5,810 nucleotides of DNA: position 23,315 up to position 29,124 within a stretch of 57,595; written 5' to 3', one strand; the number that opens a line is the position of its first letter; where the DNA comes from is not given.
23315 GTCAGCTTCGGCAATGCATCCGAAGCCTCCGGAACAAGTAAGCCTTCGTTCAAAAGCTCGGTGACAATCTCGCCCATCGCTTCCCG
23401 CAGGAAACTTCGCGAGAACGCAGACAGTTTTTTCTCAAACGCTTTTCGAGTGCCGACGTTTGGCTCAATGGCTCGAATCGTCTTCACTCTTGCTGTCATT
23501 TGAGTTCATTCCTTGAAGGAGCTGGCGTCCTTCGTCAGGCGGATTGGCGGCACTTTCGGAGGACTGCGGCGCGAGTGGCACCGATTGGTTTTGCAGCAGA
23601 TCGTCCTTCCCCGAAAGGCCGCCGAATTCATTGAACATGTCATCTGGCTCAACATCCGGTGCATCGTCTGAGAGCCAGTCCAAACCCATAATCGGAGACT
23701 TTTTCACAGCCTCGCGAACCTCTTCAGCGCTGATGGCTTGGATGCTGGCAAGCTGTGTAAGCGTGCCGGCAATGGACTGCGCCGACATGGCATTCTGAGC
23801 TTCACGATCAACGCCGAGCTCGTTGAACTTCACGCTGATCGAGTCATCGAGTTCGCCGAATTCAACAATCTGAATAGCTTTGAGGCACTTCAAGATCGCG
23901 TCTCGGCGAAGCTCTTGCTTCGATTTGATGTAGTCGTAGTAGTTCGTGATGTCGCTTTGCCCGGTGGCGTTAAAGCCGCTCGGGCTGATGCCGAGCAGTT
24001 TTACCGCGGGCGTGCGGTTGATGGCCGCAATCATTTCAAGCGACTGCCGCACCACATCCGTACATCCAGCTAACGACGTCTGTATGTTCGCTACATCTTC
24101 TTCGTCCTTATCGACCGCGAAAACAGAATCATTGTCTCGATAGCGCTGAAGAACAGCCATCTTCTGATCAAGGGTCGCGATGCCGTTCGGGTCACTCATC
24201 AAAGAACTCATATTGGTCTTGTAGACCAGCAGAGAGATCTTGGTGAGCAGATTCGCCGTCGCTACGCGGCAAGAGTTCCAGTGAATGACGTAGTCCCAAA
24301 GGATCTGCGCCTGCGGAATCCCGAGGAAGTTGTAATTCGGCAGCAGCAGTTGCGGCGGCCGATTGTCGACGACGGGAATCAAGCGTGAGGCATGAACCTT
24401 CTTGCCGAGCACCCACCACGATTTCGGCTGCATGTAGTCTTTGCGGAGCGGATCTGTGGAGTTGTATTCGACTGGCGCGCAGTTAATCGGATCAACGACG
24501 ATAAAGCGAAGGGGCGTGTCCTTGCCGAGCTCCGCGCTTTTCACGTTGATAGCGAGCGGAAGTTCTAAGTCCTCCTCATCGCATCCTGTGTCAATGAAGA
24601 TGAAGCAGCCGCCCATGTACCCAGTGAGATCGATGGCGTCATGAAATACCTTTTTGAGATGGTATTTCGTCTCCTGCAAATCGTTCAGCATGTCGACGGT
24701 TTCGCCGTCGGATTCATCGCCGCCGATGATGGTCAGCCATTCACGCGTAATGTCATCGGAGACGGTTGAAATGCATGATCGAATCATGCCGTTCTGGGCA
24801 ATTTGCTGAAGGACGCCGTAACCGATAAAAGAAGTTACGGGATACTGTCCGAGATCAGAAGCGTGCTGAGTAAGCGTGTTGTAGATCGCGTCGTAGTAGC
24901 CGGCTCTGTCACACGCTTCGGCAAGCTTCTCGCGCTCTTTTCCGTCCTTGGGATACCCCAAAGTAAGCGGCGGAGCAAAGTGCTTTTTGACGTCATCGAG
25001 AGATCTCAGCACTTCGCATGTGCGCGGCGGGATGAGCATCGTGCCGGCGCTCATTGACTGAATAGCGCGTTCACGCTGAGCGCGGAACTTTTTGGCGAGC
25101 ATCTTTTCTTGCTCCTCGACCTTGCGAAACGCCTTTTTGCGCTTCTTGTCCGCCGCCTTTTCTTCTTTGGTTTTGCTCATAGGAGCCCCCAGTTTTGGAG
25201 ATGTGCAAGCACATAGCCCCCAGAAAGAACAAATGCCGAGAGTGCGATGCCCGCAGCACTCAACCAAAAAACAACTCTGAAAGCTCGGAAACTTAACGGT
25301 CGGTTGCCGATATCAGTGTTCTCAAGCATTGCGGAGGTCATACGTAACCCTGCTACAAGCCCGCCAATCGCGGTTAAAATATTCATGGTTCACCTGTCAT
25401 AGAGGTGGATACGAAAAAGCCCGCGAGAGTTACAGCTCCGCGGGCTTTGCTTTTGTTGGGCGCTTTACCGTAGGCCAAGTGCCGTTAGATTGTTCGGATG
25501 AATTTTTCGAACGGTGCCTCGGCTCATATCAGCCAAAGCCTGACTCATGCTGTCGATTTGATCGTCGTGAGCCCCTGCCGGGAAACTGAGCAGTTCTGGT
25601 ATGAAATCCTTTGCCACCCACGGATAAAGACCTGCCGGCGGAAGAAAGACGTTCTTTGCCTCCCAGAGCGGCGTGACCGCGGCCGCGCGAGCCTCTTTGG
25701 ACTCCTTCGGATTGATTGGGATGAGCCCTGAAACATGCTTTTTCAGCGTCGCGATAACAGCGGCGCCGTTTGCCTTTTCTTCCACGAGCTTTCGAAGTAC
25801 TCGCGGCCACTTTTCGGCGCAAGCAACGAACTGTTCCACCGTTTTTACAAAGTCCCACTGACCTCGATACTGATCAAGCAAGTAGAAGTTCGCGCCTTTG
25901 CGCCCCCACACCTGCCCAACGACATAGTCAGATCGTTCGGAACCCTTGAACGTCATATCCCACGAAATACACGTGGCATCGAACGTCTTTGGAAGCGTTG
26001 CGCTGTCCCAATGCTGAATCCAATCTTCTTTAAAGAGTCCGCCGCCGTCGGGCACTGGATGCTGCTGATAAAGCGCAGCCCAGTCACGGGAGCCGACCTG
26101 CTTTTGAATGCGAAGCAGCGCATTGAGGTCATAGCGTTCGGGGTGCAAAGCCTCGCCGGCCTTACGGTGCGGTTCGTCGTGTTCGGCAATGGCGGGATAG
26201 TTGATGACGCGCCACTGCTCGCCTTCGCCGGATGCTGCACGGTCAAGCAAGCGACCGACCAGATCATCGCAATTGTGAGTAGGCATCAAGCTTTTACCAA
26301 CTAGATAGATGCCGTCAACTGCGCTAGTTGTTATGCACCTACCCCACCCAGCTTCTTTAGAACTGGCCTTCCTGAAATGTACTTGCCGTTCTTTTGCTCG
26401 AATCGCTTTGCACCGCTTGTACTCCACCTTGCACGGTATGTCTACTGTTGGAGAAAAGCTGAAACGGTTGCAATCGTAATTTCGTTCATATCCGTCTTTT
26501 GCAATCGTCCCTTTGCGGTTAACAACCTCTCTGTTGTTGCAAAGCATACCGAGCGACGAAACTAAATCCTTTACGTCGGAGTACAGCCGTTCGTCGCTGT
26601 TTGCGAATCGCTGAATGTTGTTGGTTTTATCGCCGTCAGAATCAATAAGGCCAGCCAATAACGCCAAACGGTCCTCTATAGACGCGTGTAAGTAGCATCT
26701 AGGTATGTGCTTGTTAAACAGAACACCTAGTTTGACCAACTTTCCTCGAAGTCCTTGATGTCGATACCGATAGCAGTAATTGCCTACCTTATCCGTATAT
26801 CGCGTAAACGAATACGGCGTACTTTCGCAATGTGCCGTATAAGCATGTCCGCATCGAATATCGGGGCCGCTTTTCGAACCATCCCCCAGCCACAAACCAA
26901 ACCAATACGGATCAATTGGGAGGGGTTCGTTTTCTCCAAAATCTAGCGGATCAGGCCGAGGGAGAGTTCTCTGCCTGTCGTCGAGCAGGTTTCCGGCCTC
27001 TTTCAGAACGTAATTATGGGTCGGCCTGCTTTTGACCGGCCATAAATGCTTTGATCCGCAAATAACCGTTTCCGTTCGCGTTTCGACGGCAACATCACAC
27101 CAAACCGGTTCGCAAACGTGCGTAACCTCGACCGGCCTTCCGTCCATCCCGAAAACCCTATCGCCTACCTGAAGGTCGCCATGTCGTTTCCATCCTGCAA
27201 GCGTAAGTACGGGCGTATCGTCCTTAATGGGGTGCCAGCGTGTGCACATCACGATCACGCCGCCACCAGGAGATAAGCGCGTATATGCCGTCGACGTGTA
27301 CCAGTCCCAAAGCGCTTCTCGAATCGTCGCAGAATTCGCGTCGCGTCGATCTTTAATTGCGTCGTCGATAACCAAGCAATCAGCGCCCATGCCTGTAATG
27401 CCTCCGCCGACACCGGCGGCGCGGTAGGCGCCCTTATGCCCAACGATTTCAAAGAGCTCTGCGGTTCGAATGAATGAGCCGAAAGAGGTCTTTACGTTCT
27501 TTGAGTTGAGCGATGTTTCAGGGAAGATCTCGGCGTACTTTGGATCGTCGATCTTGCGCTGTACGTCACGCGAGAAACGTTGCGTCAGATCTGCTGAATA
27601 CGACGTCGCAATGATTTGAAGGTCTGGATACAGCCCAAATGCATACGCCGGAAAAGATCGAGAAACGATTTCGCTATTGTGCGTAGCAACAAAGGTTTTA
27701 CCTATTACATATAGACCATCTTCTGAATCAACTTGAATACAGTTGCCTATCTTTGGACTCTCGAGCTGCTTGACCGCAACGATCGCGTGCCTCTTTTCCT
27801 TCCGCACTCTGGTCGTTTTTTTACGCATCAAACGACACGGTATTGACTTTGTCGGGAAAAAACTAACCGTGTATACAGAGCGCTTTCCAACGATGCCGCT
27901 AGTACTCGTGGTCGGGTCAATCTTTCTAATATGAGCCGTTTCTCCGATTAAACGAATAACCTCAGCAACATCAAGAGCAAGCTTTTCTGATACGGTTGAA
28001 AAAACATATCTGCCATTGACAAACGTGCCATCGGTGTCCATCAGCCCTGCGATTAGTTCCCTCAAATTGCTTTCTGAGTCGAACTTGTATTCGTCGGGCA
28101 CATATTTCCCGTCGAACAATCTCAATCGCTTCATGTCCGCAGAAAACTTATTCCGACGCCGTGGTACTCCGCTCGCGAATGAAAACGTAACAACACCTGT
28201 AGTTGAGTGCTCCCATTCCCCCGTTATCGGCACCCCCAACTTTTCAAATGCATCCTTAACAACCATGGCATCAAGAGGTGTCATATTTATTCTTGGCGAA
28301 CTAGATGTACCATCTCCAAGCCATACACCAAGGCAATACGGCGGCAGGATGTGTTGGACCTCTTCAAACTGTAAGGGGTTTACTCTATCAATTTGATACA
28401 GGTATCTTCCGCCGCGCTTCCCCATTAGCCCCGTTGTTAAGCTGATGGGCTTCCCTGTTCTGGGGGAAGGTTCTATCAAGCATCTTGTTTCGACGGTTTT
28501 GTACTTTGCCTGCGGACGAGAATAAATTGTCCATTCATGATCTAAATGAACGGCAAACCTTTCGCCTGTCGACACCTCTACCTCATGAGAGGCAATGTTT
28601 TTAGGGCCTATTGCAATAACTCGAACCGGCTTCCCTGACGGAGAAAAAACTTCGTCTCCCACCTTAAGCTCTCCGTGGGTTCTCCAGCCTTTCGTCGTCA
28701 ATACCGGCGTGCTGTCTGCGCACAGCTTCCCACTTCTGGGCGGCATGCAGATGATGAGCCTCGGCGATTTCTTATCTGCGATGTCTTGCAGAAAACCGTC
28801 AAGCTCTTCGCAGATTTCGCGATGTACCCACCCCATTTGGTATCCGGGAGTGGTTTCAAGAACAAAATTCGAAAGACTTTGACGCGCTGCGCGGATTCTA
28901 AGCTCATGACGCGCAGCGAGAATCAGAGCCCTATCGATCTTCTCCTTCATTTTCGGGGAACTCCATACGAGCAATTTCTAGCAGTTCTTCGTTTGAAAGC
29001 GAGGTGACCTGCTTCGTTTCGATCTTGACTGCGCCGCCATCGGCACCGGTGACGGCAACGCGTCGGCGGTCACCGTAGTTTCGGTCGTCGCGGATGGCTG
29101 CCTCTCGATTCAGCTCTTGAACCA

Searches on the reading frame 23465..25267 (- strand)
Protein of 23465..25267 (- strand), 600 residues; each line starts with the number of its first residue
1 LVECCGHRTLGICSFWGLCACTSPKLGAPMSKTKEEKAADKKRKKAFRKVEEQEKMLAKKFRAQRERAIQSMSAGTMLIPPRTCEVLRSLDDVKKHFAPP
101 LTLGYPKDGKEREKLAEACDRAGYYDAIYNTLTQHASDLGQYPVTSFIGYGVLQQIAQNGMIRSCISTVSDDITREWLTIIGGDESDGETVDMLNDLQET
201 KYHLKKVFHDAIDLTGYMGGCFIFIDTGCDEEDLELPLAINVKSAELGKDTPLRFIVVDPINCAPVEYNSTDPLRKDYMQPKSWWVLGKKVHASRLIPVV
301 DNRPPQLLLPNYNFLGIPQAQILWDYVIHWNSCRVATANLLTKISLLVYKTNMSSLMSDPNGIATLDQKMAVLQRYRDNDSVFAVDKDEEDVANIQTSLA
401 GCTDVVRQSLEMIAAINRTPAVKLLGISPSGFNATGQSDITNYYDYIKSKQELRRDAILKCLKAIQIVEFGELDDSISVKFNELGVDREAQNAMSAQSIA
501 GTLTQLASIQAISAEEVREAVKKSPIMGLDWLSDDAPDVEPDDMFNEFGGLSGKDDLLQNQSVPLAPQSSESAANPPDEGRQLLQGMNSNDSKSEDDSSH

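Call 21: search_protein_families(library=phrogs, proteins=[window:23465-25267:-], max_evalue=0.001)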
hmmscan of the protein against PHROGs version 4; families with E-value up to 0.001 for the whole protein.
window:23465-25267:- (600 aa): 7 families
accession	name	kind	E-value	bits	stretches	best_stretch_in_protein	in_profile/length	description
phrog_146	-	head and packaging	8.1e-84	283.5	1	137-578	41-472/587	portal protein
phrog_15528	-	head and packaging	2.4e-44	152.9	1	122-544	34-475/794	portal protein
phrog_30637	-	unknown function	8.3e-40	137.5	1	288-546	2-262/1119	-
phrog_4660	-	head and packaging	2.5e-33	116.5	1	142-541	103-496/765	minor head protein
phrog_12751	-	unknown function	1.2e-22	81.5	1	322-528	17-226/283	-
phrog_220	-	head and packaging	1.9e-12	47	1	322-520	232-435/1338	minor head protein and DNA pilot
phrog_15615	-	head and packaging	0.00095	19.6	0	157-304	42-182/194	virion structural protein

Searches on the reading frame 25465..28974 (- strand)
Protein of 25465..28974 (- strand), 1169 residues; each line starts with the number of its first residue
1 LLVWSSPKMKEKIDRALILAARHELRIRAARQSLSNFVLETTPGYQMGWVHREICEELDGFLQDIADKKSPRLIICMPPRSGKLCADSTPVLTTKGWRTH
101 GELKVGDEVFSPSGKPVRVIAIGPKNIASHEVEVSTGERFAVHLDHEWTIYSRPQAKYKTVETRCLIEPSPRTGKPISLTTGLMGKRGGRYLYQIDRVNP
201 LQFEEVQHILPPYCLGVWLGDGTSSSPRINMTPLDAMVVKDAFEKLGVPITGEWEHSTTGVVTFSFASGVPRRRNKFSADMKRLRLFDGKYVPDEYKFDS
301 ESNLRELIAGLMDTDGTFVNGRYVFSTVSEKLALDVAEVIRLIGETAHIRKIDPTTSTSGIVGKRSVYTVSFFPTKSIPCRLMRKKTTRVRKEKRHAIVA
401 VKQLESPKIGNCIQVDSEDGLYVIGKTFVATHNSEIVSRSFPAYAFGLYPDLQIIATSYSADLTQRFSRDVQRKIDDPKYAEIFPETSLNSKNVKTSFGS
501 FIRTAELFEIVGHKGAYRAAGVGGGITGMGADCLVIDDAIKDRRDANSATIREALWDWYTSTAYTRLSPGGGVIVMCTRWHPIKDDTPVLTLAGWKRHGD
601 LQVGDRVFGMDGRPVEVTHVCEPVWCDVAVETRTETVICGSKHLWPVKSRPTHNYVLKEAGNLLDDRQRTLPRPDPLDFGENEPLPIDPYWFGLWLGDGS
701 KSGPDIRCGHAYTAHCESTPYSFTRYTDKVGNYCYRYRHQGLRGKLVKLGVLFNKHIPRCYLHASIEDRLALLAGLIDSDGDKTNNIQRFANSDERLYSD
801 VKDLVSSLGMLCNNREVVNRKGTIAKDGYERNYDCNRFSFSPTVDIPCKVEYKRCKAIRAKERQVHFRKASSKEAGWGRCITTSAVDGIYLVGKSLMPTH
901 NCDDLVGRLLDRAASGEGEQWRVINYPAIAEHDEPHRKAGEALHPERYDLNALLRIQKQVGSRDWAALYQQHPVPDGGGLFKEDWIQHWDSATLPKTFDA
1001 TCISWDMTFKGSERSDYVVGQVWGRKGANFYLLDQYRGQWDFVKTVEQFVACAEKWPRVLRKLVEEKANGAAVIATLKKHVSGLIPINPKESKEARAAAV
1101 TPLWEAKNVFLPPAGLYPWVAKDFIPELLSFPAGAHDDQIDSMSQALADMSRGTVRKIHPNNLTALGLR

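Call 21: search_protein_families(library=phrogs, proteins=[window:25465-28974:-], max_evalue=0.001)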
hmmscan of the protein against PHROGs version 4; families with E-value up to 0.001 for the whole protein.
window:25465-28974:- (1169 aa): 11 families
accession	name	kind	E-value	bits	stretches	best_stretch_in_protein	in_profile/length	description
phrog_38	-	head and packaging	5.2e-117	393.4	3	903-1156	455-709/760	terminase large subunit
phrog_36964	-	head and packaging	1.6e-53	182.9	2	81-440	89-441/890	terminase large subunit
phrog_5573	-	head and packaging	5.9e-51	174.3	1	917-1154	8-238/250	terminase large subunit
phrog_4758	-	head and packaging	3.7e-46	158.4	1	434-582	71-210/243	terminase large subunit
phrog_19299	-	head and packaging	5.3e-32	112.1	2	72-436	20-388/702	terminase large subunit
phrog_15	-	head and packaging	3.3e-29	102.9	2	50-318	45-308/1330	terminase large subunit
phrog_30251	-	head and packaging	5.1e-16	59.1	1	443-582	77-214/799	terminase large subunit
phrog_979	-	head and packaging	2.6e-10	40.6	1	975-1157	410-606/642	terminase large subunit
phrog_50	-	DNA, RNA and nucleotide metabolism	4e-08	33.8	0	76-240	80-231/570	DnaC-like helicase loader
phrog_510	-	DNA, RNA and nucleotide metabolism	6.1e-06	26.2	0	594-783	420-627/667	DNA primase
phrog_12171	-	head and packaging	0.00081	20.5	0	1121-1154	66-99/110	terminase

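Call 62: search_protein_families(library=pfam, proteins=[window:25465-28974:-], max_evalue=0.001)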
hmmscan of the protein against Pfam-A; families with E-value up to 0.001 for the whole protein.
window:25465-28974:- (1169 aa): 4 families
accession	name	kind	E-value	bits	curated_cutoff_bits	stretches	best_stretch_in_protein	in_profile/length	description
PF03237.21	Terminase_6N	-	1.4e-14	54.7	22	1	435-584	12-153/215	Terminase large subunit, T4likevirus-type, N-terminal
PF14528.11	LAGLIDADG_3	-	1.7e-12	47.9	22.5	2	304-368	3-75/82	LAGLIDADG-like domain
PF17289.8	Terminase_6C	-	3.8e-12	46.9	22.6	1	1003-1147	1-152/155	Terminase RNaseH-like domain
PF05204.19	Hom_end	-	1.3e-05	25.7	21.1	0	757-813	2-61/110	Homing endonuclease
